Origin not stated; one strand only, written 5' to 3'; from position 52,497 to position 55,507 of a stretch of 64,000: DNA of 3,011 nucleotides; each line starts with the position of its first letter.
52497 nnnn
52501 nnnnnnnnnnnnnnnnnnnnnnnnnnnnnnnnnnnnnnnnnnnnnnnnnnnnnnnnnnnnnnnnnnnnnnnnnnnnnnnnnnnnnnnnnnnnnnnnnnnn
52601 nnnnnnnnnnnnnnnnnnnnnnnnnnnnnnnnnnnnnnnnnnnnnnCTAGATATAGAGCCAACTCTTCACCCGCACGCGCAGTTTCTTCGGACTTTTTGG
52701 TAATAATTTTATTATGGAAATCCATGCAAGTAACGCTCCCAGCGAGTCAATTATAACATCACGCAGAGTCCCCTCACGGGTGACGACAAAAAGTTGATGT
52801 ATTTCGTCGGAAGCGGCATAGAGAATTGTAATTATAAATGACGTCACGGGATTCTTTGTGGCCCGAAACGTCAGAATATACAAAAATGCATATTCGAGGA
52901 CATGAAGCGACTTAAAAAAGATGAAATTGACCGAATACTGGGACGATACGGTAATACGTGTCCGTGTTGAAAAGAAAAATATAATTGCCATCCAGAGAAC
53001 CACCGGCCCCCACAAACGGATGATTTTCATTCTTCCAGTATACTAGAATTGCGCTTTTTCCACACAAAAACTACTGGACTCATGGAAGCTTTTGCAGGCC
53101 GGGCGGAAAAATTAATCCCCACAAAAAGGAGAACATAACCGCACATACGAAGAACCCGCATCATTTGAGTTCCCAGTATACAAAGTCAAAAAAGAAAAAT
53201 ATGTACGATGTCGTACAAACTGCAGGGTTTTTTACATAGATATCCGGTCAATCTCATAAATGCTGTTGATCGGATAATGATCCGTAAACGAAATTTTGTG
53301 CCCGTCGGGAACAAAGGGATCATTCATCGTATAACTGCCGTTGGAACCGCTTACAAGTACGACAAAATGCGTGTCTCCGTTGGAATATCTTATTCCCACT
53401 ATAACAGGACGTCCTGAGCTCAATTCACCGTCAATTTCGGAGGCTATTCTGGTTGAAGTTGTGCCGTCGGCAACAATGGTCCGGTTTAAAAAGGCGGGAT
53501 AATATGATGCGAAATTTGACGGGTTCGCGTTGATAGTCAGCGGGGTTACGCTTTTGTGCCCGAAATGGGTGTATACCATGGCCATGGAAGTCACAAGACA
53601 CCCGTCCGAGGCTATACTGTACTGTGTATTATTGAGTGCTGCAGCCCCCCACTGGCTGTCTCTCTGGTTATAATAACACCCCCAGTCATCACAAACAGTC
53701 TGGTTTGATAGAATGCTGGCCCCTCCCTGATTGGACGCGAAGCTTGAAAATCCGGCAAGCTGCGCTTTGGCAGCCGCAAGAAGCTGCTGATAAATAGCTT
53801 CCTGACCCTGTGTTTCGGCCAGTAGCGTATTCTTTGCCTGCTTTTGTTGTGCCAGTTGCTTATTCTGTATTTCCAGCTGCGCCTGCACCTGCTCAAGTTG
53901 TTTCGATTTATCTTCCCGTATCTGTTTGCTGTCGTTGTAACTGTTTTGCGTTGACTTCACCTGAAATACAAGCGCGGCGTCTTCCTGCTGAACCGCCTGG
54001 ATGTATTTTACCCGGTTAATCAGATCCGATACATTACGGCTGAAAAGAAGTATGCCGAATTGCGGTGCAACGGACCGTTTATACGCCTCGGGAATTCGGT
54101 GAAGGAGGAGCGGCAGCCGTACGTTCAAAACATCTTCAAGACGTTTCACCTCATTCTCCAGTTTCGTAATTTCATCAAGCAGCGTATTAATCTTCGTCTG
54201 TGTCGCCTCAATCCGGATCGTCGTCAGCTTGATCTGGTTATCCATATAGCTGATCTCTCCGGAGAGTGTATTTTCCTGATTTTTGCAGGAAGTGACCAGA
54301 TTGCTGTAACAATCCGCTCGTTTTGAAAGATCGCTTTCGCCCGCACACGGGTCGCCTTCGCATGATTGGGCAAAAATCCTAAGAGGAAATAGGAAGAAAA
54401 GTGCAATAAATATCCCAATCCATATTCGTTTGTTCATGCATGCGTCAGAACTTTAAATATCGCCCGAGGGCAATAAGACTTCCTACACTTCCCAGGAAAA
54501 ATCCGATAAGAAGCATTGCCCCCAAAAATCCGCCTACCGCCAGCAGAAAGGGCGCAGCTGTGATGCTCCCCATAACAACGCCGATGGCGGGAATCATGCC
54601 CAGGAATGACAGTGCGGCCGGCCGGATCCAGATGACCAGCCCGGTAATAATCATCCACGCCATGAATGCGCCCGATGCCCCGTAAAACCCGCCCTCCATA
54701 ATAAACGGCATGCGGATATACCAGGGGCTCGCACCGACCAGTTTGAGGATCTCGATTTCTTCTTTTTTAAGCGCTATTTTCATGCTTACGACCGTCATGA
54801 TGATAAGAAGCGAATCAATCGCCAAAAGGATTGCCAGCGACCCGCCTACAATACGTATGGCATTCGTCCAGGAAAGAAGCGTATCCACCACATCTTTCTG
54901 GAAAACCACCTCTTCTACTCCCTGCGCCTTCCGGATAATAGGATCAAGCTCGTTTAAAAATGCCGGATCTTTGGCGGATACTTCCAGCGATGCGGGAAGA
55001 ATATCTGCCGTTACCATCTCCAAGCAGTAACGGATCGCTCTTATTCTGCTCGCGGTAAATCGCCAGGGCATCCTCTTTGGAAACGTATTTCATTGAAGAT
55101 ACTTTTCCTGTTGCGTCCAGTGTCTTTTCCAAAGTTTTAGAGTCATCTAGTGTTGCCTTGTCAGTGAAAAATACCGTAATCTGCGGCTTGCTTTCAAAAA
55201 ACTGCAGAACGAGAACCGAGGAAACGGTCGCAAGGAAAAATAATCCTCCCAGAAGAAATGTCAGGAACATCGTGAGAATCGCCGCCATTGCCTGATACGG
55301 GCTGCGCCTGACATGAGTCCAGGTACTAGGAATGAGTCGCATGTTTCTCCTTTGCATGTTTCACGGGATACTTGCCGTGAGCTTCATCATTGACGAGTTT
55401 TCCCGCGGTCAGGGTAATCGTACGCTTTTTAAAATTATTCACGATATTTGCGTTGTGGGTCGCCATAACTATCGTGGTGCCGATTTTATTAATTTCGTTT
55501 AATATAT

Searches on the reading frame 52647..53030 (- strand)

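Call 57: search_protein_families(library=pfam, proteins=[window:52647-53030:-], max_evalue=0.01)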
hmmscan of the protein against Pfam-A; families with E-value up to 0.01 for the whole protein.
window:52647-53030:- (127 aa): 1 family
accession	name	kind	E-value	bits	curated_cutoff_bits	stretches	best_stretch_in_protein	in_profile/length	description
PF04892.17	VanZ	-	2.7e-15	57.6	30.1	1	9-106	4-122/126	VanZ like family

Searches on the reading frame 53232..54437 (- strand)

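Call 9: search_protein_families(library=pfam, proteins=[window:53232-54437:-], max_evalue=0.001)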
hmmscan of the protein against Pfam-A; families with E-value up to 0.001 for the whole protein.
window:53232-54437:- (401 aa): 1 family
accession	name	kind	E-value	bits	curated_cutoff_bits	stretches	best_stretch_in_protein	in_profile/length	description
PF13529.12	Peptidase_C39_2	-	1.2e-06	29.6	24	1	255-374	5-142/143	Peptidase_C39 like family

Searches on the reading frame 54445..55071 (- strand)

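Call 9: search_protein_families(library=pfam, proteins=[window:54445-55071:-], max_evalue=0.001)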
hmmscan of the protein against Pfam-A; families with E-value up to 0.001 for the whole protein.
window:54445-55071:- (208 aa): 1 family
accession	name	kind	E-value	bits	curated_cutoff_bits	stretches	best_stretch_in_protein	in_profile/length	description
PF02687.27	FtsX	-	2.2e-07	31.4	25.5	1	79-193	3-111/120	FtsX-like permease C-terminal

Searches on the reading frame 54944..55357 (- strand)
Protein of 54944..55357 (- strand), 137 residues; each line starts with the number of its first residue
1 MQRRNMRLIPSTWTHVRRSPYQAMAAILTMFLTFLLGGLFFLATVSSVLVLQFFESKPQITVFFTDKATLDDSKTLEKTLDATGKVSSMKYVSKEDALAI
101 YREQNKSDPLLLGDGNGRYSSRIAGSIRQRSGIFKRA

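Call 57: search_protein_families(library=pfam, proteins=[window:54944-55357:-], max_evalue=0.01)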
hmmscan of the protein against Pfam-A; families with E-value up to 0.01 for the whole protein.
window:54944-55357:- (137 aa): 2 families
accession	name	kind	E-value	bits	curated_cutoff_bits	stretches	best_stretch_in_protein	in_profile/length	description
PF18075.7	FtsX_ECD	-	3e-09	37.8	23.5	1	59-112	2-56/96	FtsX extracellular domain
PF12698.13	ABC2_membrane_3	-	0.0041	16.7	31.6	1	31-99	3-72/347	ABC-2 family transporter protein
